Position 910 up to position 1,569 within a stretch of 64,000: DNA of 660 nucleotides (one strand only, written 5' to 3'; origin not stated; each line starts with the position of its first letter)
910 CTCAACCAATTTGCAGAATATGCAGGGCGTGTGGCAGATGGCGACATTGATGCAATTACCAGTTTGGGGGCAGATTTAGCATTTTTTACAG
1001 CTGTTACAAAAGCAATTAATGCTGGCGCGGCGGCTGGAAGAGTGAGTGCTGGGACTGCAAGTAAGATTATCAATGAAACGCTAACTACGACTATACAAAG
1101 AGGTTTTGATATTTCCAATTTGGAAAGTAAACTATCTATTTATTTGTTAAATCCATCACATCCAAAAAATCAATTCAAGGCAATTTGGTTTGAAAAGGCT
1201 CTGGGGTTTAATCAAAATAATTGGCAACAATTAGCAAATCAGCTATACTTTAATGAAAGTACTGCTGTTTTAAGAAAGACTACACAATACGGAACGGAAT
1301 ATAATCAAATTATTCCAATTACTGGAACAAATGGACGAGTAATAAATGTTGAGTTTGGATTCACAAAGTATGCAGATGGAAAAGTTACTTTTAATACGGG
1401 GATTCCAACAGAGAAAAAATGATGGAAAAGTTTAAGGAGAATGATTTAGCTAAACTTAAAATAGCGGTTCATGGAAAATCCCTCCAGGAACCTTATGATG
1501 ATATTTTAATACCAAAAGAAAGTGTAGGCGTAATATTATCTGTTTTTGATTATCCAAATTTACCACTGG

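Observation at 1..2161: Polymorphic-toxin tip with a sharp compositional break and two immunity-like genes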

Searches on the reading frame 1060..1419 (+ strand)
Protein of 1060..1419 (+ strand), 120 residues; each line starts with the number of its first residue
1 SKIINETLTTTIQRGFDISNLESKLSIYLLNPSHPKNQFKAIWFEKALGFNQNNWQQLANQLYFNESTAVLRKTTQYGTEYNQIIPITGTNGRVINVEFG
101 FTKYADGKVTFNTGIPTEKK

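Call 18: find_homologous_proteins(query=window:1060-1419:+, max_evalue=0.001)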
Query window:1060-1419:+: 2 candidates shared short words with the query, none scored E <= 0.001.

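Call 22: find_related_loci(query=A2, collection=genome_contigs, flank=10000)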
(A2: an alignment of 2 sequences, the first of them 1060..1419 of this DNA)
Query A2 (120 aa) in genome_contigs; peptide patterns used: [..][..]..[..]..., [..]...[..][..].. (x = any residue, [..] = any of these).
87 stretches matched a pattern; 30 encode a relative of the query (tblastn E <= 1e-3); 30 distinct loci.
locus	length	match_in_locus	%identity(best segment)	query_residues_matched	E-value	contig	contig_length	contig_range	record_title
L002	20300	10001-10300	57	20-119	8e-32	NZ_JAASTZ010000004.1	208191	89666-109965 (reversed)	Listeria immobilis strain FSL L7-1519 NODE_4_length_208191_cov_16.095625, whole genome shotgun sequence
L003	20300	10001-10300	56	19-118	5e-32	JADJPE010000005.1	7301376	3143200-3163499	MAG: Deltaproteobacteria bacterium isolate Fred_18-Q3-R57-64_BATAC.308 tig01546525-10-72987380, whole genome shotgun seq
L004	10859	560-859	57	20-119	3e-31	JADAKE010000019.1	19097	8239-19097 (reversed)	MAG: Enterococcus lacertideformus isolate PHRS 0518 Enterococcus_lacertideformus_sequence19, whole genome shotgun sequen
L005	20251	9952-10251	51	20-119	5e-31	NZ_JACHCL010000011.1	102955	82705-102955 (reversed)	Janthinobacterium sp. K2E3 Ga0401198_11, whole genome shotgun sequence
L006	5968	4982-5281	51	20-119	8e-31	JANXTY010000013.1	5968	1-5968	MAG: Oxalobacteraceae bacterium isolate 339R_metabat_217 339R_k141_797624, whole genome shotgun sequence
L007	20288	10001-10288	53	24-119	3e-30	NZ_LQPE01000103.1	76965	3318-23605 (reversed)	Mycobacterium kyorinense strain DSM 45166 contig_29, whole genome shotgun sequence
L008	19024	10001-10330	47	6-119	2e-29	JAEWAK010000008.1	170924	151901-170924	MAG: Bacillota bacterium isolate OH_PBB_206 k127_1858762, whole genome shotgun sequence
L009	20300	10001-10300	46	20-119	7e-29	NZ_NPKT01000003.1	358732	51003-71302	Mycolicibacterium sp. P1-5 NODE_3_length_358732_cov_64.4168, whole genome shotgun sequence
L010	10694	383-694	50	13-119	6e-29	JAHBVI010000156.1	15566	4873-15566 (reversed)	MAG: Anaerolineae bacterium isolate ACE_CHL11 CHL11_156, whole genome shotgun sequence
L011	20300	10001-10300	46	20-119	2e-28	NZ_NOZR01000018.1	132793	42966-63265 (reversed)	Mycolicibacterium sphagni strain ATCC 33027 NODE_18_length_132793_cov_41.338, whole genome shotgun sequence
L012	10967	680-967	50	24-119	5e-28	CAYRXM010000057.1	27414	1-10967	MAG TPA_asm: uncultured Anaerolineae bacterium isolate binchicken_co43_70 genome assembly, contig: NODE_2832_length_2741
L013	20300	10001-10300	49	20-119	9e-28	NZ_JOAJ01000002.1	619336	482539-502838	Nocardia rhamnosiphila NBRC 108938 strain NRRL B-24637 contig2.1, whole genome shotgun sequence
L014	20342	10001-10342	46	1-119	5e-27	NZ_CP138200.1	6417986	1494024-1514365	Wukongibacter sp. M2B1 chromosome, complete genome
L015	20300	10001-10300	49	20-119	4e-27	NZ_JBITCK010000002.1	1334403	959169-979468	Nocardia sp. NPDC051750 NPDC051750_406_C12.ctg-0002, whole genome shotgun sequence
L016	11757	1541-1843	49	20-119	3e-27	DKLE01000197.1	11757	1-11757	MAG TPA_asm: Firmicutes bacterium UBA6648 UBA6648_contig_2566, whole genome shotgun sequence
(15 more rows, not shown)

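Call 39: search_solved_structures(query=A5, max_evalue=10, show_alignments=2)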
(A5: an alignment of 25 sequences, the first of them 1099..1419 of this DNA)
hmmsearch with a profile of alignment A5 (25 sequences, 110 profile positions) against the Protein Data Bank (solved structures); distinct sequences matched with E-value up to 10: 0.

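Call 48: predict_structure(alignment_id=A6)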
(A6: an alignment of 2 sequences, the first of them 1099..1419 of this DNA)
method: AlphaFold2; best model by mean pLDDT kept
length: 107 residues; sequences in the alignment: 2
mean_pLDDT: 70.4   pTM: 0.64
mean pLDDT of the five models: 70.4, 70.3, 69.7, 68.9, 66.5
residues with pLDDT >= 90: 9; 70-90: 62; 50-70: 15; < 50: 21
segments of 3 or more residues with pLDDT < 50: 1-3, 17-28
pLDDT, mean of each block of 10 residues (from residue 1): 47 45 43 73 77 88 88 86 84 78 64
secondary structure, 60 per line:
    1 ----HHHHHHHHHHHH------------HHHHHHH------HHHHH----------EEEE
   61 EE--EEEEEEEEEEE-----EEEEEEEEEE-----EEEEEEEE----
elements in order: H5-16 H29-35 H42-46 E57-62 E65-75 E81-90 E96-103

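Call 52: fold_search(model_id=the predicted structure, library=pdb)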
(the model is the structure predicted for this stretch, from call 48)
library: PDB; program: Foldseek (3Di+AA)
matches with E <= 10: 1023; with E <= 0.001: 0
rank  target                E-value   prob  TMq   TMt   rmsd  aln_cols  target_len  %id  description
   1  6cp9_A                1.9e-03  1.00  0.64  0.59   4.5       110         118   18  Contact-dependent growth inhibition toxin - immunity protein complex from Klebsiella pneumoniae 342 (released 2019-03-13)
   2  6cp9_C                3.6e-03  1.00  0.64  0.59   4.5       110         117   18  Contact-dependent growth inhibition toxin - immunity protein complex from Klebsiella pneumoniae 342 (released 2019-03-13)
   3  6cp9_G                3.8e-03  1.00  0.69  0.68   3.6       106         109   23  Contact-dependent growth inhibition toxin - immunity protein complex from Klebsiella pneumoniae 342 (released 2019-03-13)
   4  6cp9_E                3.8e-03  1.00  0.63  0.58   4.4       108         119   18  Contact-dependent growth inhibition toxin - immunity protein complex from Klebsiella pneumoniae 342 (released 2019-03-13)
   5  7zw0_sj               1.3e-01  0.47  0.32  0.26  13.4        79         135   19  FAP-80S Complex - Rotated state (released 2022-10-05)
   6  6cp8_A                1.4e-01  0.69  0.41  0.30   5.0        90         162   18  Contact-dependent growth inhibition toxin-immunity protein complex from from E. coli 3006 (released 2019-03-13)
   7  3ul5_C                1.5e-01  0.80  0.36  0.49  17.1        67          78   13  Saccharum officinarum canecystatin-1 in space group C2221 (released 2012-11-28)
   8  3hx8_A                1.5e-01  0.47  0.30  0.27   5.9        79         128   10  Crystal structure of putative ketosteroid isomerase (NP_103587.1) from Mesorhizobium loti at 1.45 A resolution (released 2009-07-07)
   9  5uwb_A                2.0e-01  0.16  0.26  0.17  12.1       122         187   11  Re-refined 4FCZ: lipid-bound crystal structure of toluene-tolerance protein from Pseudomonas putida (released 2017-04-19)
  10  3hx8_C                2.2e-01  0.38  0.29  0.26   6.0        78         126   12  Crystal structure of putative ketosteroid isomerase (NP_103587.1) from Mesorhizobium loti at 1.45 A resolution (released 2009-07-07)
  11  3ul5_D                2.3e-01  0.69  0.38  0.47  16.7        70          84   14  Saccharum officinarum canecystatin-1 in space group C2221 (released 2012-11-28)
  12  3ul5_A                2.4e-01  0.60  0.37  0.48  19.8        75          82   13  Saccharum officinarum canecystatin-1 in space group C2221 (released 2012-11-28)
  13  3kzt_A                2.4e-01  0.14  0.23  0.20  13.7       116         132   11  Crystal structure of Protein of unknown function (NP_812423.1) from BACTEROIDES THETAIOTAOMICRON VPI-5482 at 2.10 A re (released 2010-02-02)
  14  8h2i_bQ               2.6e-01  0.63  0.37  0.26  13.0        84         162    8  Near-atomic structure of five-fold averaged PBCV-1 capsid (released 2022-11-16)
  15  4o7j_A                2.7e-01  0.77  0.34  0.25   6.5        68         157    9  Crystal structure of CarG (released 2014-03-12)
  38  6vek_A                6.2e-01  0.54  0.43  0.17   5.2        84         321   19  Contact-dependent growth inhibition toxin-immunity protein complex from from E. coli 3006, full-length (released 2021-01-27)
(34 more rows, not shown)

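Call 87: search_dna_similar(query=window:1099-1419:+, collection=phages, mode=protein, max_evalue=0.001, max_rows=12)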
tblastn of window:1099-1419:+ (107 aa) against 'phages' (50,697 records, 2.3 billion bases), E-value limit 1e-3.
No match.

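Call 88: search_dna_similar(query=window:1099-1419:+, collection=plasmids, mode=protein, max_evalue=0.001, max_rows=12)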
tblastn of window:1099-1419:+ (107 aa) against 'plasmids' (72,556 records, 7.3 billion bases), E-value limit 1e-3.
Records with a match: 3; places in all: 3; records where one place covers at least 80% of the query: 1.
Best place of each record, by identity: <60% 3.
By first word of the organism name: Rhizobium 2; Subdoligranulum 1.
By predicted mobility (MOB-suite, as given by PLSDB): non-mobilizable 3.
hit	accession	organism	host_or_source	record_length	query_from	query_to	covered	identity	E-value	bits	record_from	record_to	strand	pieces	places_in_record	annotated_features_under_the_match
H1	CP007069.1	Rhizobium leguminosarum bv. trifolii CB782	plant root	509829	2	106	98%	56.2%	3e-22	96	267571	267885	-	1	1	hemagglutinin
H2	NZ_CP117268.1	Rhizobium rhododendri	Rhododendron sp.,pure bacterial ...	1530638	2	83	77%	57.3%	2e-15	77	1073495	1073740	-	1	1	record has no annotation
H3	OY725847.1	Subdoligranulum variabile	-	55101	11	88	73%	40.0%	2e-4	46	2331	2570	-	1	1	record has no annotation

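Call 89: get_annotated_region(hit=H1, flank=14000)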
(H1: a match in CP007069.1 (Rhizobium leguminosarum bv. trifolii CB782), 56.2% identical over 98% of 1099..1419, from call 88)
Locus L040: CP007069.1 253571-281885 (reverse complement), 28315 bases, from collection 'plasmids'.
description: Rhizobium leguminosarum bv. trifolii CB782 plasmid, complete sequence
organism: Rhizobium leguminosarum bv. trifolii CB782 (NCBI taxid 1033991)
taxonomy: Bacteria; Pseudomonadota; Alphaproteobacteria; Hyphomicrobiales; Rhizobiaceae; Rhizobium; Rhizobium leguminosarum; Rhizobium leguminosarum bv. trifolii CB782
host: -; source: plant root; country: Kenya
typing (MOB-suite, as given by PLSDB): non-mobilizable
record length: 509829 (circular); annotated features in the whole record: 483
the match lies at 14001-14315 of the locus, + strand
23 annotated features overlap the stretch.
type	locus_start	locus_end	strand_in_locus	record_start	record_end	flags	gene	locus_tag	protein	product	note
CDS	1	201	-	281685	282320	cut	-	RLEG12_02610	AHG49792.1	thiamine-phosphate pyrophosphorylase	-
CDS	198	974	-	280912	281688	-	-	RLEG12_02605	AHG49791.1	hydroxyethylthiazole kinase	-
CDS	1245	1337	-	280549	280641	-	-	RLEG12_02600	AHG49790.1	hypothetical protein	-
CDS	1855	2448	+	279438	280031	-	-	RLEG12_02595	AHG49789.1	Invasion protein B, involved in pathogenesis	-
CDS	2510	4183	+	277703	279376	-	-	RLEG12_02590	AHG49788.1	hemin transporter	-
CDS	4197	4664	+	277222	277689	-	-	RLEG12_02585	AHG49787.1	hypothetical protein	-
CDS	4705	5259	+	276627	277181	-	-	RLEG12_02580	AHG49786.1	hypothetical protein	-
CDS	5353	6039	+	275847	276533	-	-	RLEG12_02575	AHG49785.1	hypothetical protein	-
CDS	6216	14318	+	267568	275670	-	-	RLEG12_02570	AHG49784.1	hemagglutinin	-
CDS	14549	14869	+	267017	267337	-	-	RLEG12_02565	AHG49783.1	hypothetical protein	-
CDS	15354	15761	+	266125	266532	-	-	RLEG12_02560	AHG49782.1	hypothetical protein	-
CDS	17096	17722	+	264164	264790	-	-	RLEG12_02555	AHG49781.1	hypothetical protein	-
CDS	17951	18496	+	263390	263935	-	-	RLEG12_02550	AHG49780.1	hypothetical protein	-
CDS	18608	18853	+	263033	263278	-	-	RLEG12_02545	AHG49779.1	hypothetical protein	-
CDS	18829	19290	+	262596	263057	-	-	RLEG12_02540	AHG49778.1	hypothetical protein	-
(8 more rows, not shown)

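Call 92: search_protein_families(library=pfam, proteins=[L040:6216-14315:+, L040:14315-14536:+, L040:2510-4180:+, L040:14549-14866:+, L040:15354-15758:+], max_evalue=0.001)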
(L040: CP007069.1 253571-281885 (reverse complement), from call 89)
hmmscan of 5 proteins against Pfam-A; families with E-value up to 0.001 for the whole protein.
L040:6216-14315:+ (2700 aa): 3 families
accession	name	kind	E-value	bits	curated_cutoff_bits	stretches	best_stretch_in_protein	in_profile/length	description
PF13332.12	Fil_haemagg_2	-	7.6e-80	267.4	22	5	1949-2132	2-169/170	Hemagglutinin repeat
PF05860.19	TPS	-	3.3e-50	171.8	33.5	1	56-321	5-252/252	TPS secretion domain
PF21814.2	DUF6883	-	2.8e-12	47.3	27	1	2604-2697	13-108/110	Domain of unknown function (DUF6883)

L040:14315-14536:+ (74 aa): 0 families

L040:2510-4180:+ (557 aa): 3 families
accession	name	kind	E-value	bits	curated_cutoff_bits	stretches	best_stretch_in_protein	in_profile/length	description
PF03865.19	ShlB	-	1.2e-83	281.6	22.7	1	194-521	1-310/311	Haemolysin secretion/activation protein ShlB/FhaC/HecB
PF08479.16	POTRA_2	-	3.5e-24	84.9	24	1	57-133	1-76/76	POTRA domain, ShlB-type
PF17287.7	POTRA_3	-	4e-14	52.3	27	1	137-189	4-56/56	POTRA domain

L040:14549-14866:+ (106 aa): 0 families

L040:15354-15758:+ (135 aa): 0 families

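Call 96: search_solved_structures(query=window:1060-1419:+, max_evalue=10, show_alignments=3)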
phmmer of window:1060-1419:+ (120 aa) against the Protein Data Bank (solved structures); distinct sequences matched with E-value up to 10: 0.

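Call 99: fold_search(model_id=the predicted structure, library=viral)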
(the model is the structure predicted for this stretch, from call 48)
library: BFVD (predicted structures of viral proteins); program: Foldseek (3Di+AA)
matches with E <= 10: 1047; with E <= 0.001: 3
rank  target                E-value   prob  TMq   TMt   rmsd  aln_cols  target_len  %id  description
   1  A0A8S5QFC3            8.8e-06  1.00  0.68  0.17   3.3        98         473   32  Minor capsid protein [Siphoviridae sp. ctoRD1]
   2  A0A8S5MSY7            1.5e-04  1.00  0.74  0.27   2.5        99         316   25  Zinc-binding metallo-peptidase [virus sp. ctzmw3]
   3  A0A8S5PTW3            1.7e-04  1.00  0.65  0.17   4.2       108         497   18  Minor capsid protein [Siphoviridae sp. ctJER10]
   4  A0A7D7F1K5            7.9e-02  0.95  0.42  0.15   9.5        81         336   10  Uncharacterized protein [Hymenopteran rhabdo-related virus OKIAV8]
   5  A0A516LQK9            8.9e-02  0.47  0.36  0.05  15.3       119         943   15  (no name in the UniProt tables at hand)
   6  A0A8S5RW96            1.2e-01  0.14  0.18  0.12  14.1       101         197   11  Uncharacterized protein [Siphoviridae sp. ctHip2]
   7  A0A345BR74            1.3e-01  0.63  0.34  0.42   6.2        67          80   13  (no name in the UniProt tables at hand)
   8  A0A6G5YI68            1.4e-01  0.41  0.26  0.30  10.8        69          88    7  (no name in the UniProt tables at hand)
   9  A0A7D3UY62            1.5e-01  0.41  0.37  0.34  15.1       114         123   12  (no name in the UniProt tables at hand)
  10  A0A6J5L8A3            1.6e-01  0.15  0.27  0.07  16.5       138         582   14  Portal protein [uncultured Caudovirales phage]
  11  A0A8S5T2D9            1.7e-01  0.23  0.28  0.08  15.2       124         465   10  Portal [Myoviridae sp. ctqfO1]
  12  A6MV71                1.8e-01  0.96  0.33  0.35   2.4        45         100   22  (no name in the UniProt tables at hand)
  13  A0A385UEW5            2.0e-01  0.80  0.34  0.28   7.0        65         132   15  Uncharacterized protein [Corynebacterium phage Juicebox]
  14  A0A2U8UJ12            2.0e-01  0.57  0.22  0.28   5.7        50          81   16  Uncharacterized protein [Gordonia phage Jace]
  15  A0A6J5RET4            2.1e-01  0.75  0.36  0.43   7.1        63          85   13  Uncharacterized protein [uncultured Caudovirales phage]
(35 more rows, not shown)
